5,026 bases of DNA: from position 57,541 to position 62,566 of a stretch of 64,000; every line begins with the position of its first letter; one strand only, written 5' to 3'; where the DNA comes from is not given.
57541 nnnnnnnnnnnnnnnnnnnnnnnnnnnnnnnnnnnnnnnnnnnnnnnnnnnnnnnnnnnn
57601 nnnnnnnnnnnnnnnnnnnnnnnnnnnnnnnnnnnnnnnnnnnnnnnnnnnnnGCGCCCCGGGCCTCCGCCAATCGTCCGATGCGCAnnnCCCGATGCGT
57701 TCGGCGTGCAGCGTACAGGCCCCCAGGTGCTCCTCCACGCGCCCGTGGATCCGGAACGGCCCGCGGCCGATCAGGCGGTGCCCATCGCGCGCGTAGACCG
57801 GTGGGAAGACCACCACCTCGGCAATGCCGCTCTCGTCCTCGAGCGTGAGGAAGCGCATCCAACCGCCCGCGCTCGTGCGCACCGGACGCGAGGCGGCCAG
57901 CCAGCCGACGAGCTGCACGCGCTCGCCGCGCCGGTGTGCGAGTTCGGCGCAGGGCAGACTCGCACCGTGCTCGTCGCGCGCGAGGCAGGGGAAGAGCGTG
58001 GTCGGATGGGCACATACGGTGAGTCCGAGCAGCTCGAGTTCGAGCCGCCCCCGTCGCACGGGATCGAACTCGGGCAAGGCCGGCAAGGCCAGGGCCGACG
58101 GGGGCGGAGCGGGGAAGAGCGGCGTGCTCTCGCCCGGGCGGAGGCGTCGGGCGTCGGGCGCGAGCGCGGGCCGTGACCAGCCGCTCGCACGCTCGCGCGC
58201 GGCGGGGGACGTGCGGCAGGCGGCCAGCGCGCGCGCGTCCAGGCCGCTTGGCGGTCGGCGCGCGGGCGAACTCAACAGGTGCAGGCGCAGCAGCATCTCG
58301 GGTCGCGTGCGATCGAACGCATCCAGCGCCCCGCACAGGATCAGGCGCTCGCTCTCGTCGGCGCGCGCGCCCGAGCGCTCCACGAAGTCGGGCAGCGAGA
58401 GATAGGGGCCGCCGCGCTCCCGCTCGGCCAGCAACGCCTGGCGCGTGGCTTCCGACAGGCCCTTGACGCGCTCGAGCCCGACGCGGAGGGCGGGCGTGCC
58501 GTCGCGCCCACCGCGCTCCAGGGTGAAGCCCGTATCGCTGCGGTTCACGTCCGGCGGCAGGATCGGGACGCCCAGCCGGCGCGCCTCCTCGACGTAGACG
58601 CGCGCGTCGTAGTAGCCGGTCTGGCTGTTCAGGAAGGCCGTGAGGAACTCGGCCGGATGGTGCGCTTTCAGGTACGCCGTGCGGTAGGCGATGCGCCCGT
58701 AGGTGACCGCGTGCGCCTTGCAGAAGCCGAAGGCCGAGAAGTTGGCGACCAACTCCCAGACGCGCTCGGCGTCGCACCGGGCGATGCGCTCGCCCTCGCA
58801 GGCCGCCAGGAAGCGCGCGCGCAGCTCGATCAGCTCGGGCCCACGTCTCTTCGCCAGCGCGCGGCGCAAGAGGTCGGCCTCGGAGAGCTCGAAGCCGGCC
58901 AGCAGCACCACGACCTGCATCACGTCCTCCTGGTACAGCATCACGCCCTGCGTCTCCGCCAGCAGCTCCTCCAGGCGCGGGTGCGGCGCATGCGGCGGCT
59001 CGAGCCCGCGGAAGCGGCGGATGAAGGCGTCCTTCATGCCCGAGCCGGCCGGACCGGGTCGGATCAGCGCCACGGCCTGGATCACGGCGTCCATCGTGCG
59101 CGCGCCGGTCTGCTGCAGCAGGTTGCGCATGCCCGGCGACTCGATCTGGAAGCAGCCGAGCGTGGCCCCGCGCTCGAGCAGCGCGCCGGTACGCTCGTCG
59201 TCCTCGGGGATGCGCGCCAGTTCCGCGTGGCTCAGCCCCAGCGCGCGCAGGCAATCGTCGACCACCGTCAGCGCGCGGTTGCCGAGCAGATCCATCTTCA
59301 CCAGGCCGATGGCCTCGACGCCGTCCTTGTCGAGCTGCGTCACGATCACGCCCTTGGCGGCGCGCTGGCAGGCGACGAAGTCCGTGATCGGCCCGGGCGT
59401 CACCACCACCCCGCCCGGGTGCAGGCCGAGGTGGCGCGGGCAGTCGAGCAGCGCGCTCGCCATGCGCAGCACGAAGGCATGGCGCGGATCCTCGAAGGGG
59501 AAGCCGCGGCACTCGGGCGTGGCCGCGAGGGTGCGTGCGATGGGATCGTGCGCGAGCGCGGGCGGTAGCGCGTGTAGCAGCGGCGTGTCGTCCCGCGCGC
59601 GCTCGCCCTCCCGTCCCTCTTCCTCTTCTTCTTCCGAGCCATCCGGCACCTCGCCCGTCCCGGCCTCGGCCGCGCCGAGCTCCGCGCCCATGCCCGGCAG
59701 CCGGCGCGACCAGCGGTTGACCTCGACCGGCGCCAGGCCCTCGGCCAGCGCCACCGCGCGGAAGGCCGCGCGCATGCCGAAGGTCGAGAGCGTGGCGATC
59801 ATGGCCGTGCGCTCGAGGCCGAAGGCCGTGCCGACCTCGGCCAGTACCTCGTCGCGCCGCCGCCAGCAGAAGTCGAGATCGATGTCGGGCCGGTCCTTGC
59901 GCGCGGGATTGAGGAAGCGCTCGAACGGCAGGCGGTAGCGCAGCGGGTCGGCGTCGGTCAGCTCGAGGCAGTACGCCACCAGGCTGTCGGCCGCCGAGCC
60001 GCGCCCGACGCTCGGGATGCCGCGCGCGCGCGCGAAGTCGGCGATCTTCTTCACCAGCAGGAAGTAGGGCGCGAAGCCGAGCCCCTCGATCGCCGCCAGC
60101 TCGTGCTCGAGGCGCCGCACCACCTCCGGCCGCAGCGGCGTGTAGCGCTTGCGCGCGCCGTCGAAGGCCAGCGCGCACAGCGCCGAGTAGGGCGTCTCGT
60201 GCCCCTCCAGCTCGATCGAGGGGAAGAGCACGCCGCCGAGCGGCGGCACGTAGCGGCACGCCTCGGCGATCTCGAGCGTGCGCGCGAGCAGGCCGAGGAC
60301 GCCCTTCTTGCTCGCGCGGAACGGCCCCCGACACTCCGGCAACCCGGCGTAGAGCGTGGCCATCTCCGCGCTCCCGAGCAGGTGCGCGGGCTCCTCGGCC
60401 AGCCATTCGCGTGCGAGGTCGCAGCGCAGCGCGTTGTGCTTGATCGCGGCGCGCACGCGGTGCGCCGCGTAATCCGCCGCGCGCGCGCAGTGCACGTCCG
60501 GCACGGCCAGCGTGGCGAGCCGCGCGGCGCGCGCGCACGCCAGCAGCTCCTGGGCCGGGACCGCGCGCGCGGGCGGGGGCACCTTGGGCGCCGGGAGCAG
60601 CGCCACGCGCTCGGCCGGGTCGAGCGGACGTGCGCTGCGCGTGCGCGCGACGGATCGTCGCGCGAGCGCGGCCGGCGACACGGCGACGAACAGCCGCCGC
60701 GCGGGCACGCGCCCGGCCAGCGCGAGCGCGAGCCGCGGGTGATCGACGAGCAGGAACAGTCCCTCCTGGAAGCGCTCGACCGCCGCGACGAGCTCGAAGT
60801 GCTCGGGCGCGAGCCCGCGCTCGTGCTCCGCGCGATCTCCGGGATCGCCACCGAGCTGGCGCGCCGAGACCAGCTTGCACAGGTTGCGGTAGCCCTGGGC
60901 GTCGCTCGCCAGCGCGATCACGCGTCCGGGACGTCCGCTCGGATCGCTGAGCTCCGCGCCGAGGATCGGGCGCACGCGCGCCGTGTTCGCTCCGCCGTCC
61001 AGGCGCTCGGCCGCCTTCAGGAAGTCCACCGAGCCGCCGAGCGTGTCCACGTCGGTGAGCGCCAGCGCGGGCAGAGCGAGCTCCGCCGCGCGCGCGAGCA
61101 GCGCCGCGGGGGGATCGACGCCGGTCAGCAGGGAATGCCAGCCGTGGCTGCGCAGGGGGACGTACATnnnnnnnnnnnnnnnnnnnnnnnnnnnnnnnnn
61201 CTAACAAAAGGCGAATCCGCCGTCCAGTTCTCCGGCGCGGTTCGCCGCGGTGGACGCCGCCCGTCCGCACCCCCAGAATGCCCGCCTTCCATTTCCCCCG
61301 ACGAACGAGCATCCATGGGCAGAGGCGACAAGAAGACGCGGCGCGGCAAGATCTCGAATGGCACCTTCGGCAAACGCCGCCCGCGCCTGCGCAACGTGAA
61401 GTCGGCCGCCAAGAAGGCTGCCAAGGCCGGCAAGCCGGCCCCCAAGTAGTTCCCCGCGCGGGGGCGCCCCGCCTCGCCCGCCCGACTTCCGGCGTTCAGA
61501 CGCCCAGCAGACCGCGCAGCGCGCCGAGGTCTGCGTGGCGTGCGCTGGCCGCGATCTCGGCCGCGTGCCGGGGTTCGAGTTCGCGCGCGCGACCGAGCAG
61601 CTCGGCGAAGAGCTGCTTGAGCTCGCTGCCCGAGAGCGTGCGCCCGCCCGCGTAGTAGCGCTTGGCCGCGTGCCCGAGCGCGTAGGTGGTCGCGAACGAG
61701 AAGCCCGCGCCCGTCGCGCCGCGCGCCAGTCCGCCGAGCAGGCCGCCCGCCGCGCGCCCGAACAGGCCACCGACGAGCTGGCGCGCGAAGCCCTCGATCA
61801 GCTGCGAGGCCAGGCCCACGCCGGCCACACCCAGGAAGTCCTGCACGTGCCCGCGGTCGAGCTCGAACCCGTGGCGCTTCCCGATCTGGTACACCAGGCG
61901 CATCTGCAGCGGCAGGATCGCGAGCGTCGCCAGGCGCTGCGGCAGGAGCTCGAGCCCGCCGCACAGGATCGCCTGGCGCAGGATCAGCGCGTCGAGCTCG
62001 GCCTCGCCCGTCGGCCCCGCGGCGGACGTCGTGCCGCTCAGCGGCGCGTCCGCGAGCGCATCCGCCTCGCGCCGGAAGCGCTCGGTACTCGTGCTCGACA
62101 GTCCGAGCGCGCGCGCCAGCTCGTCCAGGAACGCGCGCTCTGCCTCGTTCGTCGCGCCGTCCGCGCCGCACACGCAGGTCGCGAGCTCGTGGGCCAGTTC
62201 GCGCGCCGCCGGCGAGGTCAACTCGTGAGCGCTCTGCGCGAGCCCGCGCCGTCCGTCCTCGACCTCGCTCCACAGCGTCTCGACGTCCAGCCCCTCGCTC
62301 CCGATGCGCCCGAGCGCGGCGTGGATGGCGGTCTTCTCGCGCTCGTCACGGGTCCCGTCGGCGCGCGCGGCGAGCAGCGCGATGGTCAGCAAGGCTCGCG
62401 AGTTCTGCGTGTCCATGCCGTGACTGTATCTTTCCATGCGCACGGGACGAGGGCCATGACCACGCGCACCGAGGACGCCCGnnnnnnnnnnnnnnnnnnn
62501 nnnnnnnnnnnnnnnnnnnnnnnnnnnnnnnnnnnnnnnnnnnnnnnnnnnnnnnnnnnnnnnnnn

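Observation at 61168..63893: Near-identical 18-nt motif upstream of both dnaE2 and imuB: candidate SOS/LexA operator fused to an extended -10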

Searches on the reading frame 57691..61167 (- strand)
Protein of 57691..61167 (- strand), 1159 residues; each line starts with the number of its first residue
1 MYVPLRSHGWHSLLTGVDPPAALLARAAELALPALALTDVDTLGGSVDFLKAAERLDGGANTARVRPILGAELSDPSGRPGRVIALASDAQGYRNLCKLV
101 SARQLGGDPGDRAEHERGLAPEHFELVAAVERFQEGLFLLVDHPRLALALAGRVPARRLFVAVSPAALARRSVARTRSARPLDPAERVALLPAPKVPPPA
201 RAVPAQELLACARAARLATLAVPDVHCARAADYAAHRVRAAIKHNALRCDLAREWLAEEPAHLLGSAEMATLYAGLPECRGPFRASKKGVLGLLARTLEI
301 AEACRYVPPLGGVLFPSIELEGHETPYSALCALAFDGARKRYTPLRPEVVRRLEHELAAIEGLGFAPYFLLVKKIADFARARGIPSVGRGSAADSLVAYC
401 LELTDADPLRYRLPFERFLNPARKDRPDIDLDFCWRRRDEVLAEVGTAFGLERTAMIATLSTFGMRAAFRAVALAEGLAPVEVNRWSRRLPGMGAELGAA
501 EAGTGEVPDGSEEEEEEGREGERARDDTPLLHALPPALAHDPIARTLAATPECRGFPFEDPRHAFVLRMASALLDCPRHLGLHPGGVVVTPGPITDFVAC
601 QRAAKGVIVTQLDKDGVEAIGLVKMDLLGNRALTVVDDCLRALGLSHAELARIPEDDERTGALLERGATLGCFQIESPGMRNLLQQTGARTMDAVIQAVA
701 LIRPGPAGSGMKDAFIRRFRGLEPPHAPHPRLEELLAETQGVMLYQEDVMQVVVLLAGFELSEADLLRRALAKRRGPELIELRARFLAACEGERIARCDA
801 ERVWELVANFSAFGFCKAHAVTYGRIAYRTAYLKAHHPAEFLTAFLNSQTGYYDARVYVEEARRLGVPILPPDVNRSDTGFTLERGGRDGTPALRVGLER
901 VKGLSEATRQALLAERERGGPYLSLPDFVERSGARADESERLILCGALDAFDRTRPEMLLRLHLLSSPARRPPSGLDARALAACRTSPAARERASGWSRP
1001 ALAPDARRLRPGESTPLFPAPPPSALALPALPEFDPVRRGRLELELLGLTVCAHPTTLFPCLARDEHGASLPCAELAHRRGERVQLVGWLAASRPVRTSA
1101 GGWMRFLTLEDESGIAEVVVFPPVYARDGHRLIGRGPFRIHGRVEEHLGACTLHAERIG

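Call 10: search_protein_families(library=ncbifam, proteins=[window:57691-61167:-])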
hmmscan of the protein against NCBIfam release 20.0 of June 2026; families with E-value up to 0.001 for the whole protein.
window:57691-61167:- (1159 aa): 13 families
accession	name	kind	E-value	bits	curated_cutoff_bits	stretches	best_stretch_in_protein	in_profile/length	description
NF004226.0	PRK05673.1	equivalog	3.7e-185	617.9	1002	1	2-1157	6-1058/1146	DNA polymerase III subunit alpha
TIGR00594.1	polc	superfamily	2.6e-174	581.9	434.35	2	205-1121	182-1022/1022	DNA polymerase III subunit alpha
NF004225.0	PRK05672.1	subfamily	7.7e-170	567.2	939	3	555-960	471-880/1047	error-prone DNA polymerase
NF005298.0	PRK06826.1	equivalog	1e-163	546.7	1260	4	541-961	466-892/1151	DNA polymerase III subunit alpha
NF005377.0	PRK06920.1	equivalog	2.7e-140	469.2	1806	4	560-960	470-868/1108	DNA polymerase III subunit alpha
NF005617.0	PRK07374.1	equivalog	1.2e-133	447.4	1653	3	565-1142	506-1061/1170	DNA polymerase III subunit alpha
NF005582.0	PRK07279.1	equivalog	2.6e-109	366.7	1279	3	569-962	434-815/1033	DNA polymerase III subunit alpha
NF005516.0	PRK07135.1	equivalog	3.4e-108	363.1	1084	2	560-933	420-791/974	DNA polymerase III DnaE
NF004550.0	PRK05898.1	equivalog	1.8e-97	327.6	1182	2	567-956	425-814/971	DNA polymerase III subunit alpha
NF007079.0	PRK09532.1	equivalog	1.2e-83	281.9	1525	3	2-475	3-454/876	DNA polymerase III subunit alpha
NF005616.0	PRK07373.1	equivalog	2.1e-34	118.9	646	2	813-969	36-190/449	DNA polymerase III subunit alpha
NF001688.0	PRK00448.1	equivalog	6e-23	80.4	873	2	296-410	803-914/1445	PolC-type DNA polymerase III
TIGR01405.1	polC_Gram_pos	equivalog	1.3e-22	79.4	1043.45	3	815-861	1037-1083/1211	DNA polymerase III subunit alpha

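Call 11: search_protein_families(library=pfam, proteins=[window:57691-61167:-])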
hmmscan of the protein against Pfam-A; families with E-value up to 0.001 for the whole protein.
window:57691-61167:- (1159 aa): 5 families
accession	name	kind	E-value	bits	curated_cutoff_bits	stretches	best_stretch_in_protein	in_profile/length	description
PF07733.18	DNA_pol3_alpha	-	1.8e-65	221.6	23.9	1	330-629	3-260/260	Bacterial DNA polymerase III alpha NTPase domain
PF17657.6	DNA_pol3_finger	-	1.2e-42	145.5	22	1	633-790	2-162/166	Bacterial DNA polymerase III alpha subunit finger domain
PF14579.12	HHH_6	-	1.2e-20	74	25.6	1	866-957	1-89/90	Helix-hairpin-helix motif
PF02811.25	PHP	-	4.5e-16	60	26.4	1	5-129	2-121/164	PHP domain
PF01336.31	tRNA_anti-codon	-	0.00014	22.2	27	1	1084-1157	1-71/75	OB-fold nucleic acid binding domain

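Call 48: search_solved_structures(query=window:57691-61167:-, max_evalue=1e-10)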
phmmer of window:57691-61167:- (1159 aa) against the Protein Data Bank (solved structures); distinct sequences matched with E-value up to 1e-10: 11.
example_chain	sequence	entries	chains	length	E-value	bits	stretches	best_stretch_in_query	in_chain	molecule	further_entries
2hpi_A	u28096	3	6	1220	1.3e-117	397.3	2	541-961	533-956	DNA polymerase III alpha subunit | DNA polymerase III subunit alpha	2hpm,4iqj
3e0d_A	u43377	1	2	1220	1.3e-117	397.3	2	541-1133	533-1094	DNA polymerase III subunit alpha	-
5fku_A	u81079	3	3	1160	1.9e-116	393.5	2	543-962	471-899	DNA POLYMERASE III SUBUNIT ALPHA | DNA POLYMERASE III ALPHA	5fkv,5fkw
4jom_A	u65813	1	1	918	2.4e-114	386.5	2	543-958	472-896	DNA polymerase III subunit alpha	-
5m1s_A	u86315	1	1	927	3.2e-114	386.1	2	543-961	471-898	DNA polymerase III subunit alpha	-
2hqa_A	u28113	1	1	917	3.7e-114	385.9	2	543-958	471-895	DNA polymerase III alpha subunit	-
2hnh_A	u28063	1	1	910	3.9e-114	385.8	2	545-957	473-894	DNA polymerase III alpha subunit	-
7pu7_A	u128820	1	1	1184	7e-96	325.3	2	537-960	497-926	DNA polymerase III subunit alpha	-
5lew_A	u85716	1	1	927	5.5e-93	315.7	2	539-959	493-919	DNA polymerase III subunit alpha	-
9qpc_A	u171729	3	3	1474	2.1e-11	45.6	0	295-410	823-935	DNA polymerase III PolC-type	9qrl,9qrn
3f2b_A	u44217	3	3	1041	2.3e-11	45.5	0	297-410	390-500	DNA-directed DNA polymerase III alpha chain | GEOBACILLUS KAUSTOPHILUS DNA POLC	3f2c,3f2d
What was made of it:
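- On DnaE2 (error-prone Pol III alpha paralogue): The alignment to T. aquaticus DnaE1 stops at residue 1094 of 1220 (call 48).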

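Call 49: search_dna_similar(query=window:57691-61167:-, collection=plasmids, mode=protein, max_rows=25, rows=spread)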
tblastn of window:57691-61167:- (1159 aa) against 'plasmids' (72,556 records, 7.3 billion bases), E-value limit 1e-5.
Records with a match: 2319; places in all: 2448; records where one place covers at least 80% of the query: 0.
Best place of each record, by identity: <60% 2319.
By first word of the organism name: Klebsiella 347; Escherichia 230; Burkholderia 154; Acinetobacter 150; Rhizobium 149; Streptomyces 149; Ralstonia 136; Agrobacterium 130; Enterobacter 93; Bacillus 67; and 170 more.
By predicted mobility (MOB-suite, as given by PLSDB): non-mobilizable 1524; conjugative 452; mobilizable 343.
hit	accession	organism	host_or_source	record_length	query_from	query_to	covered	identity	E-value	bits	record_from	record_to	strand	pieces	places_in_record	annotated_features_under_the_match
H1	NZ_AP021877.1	Desulfosarcina ovata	-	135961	294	1153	74%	37.6%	2e-129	445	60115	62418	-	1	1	DNA polymerase III subunit alpha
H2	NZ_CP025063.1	Roseomonas mucosa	Homo sapiens,Clinical, healthy, human ...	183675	262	933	58%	33.8%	5e-76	285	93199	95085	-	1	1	error-prone DNA polymerase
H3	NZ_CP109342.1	Streptomyces anulatus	-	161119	293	961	58%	33.1%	2e-70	267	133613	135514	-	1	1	dnaE: DNA polymerase III subunit alpha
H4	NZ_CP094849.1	Novacetimonas hansenii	commercial Kombucha beverage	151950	267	935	52%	36.1%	3e-48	326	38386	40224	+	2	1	error-prone DNA polymerase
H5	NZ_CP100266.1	Burkholderia glumae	cell culture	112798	292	948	51%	36.5%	2e-26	330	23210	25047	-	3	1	none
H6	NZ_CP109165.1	Streptomyces sp. NBC_01727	-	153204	262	955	55%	33.4%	5e-48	299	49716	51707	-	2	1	dnaE: DNA polymerase III subunit alpha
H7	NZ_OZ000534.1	Shinella sp. WSC3-e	-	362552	294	933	48%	37.2%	2e-47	313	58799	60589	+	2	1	error-prone DNA polymerase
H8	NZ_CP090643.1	Burkholderia contaminans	sheep,milk,milk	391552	292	947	50%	35.6%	6e-44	305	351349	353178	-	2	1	error-prone DNA polymerase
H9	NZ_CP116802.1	Acinetobacter baumannii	single cell,selected with meropenem ...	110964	258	919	51%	34.6%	6e-29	320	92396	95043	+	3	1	dnaE: DNA polymerase III subunit alpha | NUMOD4 domain-containing protein | uracil-DNA glycosylase family protein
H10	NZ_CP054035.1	Rhizobium indicum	Pisum sativum l. (pea),Pure culture,Pea ...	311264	294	951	50%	34.9%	3e-49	312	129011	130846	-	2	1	error-prone DNA polymerase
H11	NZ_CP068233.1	Aeromonas caviae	combined sewer effluent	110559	297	972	51%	33.7%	1e-39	276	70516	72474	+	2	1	dnaE: DNA polymerase III subunit alpha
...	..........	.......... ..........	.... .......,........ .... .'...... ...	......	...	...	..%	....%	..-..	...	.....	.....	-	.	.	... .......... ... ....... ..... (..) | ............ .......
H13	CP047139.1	Ralstonia solanacearum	Potato,Single cell,tuber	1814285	293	933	48%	35.0%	9e-39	284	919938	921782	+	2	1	dnaE: DNA polymerase III subunit alpha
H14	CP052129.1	Ralstonia solanacearum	tomato,cell culture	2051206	293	933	48%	34.8%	3e-38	284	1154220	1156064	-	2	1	error-prone DNA polymerase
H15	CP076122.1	Ralstonia solanacearum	Solanum muricatum,cell culture,stem,stem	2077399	293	933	48%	34.6%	3e-38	284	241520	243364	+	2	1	error-prone DNA polymerase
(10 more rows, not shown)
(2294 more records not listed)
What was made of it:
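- On DnaE2 (error-prone Pol III alpha paralogue): Similarity to plasmid-borne DnaE2 and DnaE1 is about equal, at 33-37% (call 49).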

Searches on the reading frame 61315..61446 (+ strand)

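Call 10: search_protein_families(library=ncbifam, proteins=[window:61315-61446:+])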
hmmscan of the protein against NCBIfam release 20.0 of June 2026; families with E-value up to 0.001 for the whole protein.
window:61315-61446:+ (44 aa): 2 families
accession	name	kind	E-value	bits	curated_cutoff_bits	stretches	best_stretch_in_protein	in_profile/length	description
TIGR04560.1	ribo_THX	equivalog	5e-14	52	26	1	1-24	1-24/26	30S ribosomal protein THX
NF011339.0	PRK14753.1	equivalog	3.9e-09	36.3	58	1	1-24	1-24/27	30S ribosomal protein Thx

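Call 11: search_protein_families(library=pfam, proteins=[window:61315-61446:+])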
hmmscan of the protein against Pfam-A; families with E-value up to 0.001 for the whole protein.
window:61315-61446:+ (44 aa): 1 family
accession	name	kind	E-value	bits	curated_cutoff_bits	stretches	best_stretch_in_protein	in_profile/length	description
PF17070.10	Thx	-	4.6e-09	36.5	29.7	1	1-24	1-24/27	30S ribosomal protein Thx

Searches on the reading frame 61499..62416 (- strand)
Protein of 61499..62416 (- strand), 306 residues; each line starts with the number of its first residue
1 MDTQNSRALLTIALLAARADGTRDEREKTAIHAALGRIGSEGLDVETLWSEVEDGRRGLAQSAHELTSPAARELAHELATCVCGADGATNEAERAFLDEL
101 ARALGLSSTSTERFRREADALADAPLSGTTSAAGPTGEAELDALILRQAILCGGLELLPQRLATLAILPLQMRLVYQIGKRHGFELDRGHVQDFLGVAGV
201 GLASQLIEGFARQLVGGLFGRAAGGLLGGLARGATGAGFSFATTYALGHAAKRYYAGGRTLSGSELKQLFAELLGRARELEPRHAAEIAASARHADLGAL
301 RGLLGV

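Call 10: search_protein_families(library=ncbifam, proteins=[window:61499-62416:-])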
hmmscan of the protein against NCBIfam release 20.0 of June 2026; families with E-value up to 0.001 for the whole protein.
window:61499-62416:- (306 aa): 0 families

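Call 11: search_protein_families(library=pfam, proteins=[window:61499-62416:-])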
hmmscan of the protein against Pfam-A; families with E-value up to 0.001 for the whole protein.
window:61499-62416:- (306 aa): 2 families
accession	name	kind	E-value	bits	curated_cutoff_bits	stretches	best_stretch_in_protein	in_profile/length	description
PF04391.17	DUF533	-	5.5e-09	36.3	29.6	1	4-116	68-176/178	Protein of unknown function (DUF533)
PF05099.18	TerB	-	1.4e-07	32.2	24.4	1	8-115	3-117/118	Tellurite resistance protein TerB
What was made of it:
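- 61496..62416 (-): TerB/DUF533-like protein, 306 aa, 65 nt downstream of polY on the same strand. It is probably co-transcribed with polY and so may be under the same operator. It is not a conserved part of the locus. Call 11 for the Pfam hits.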
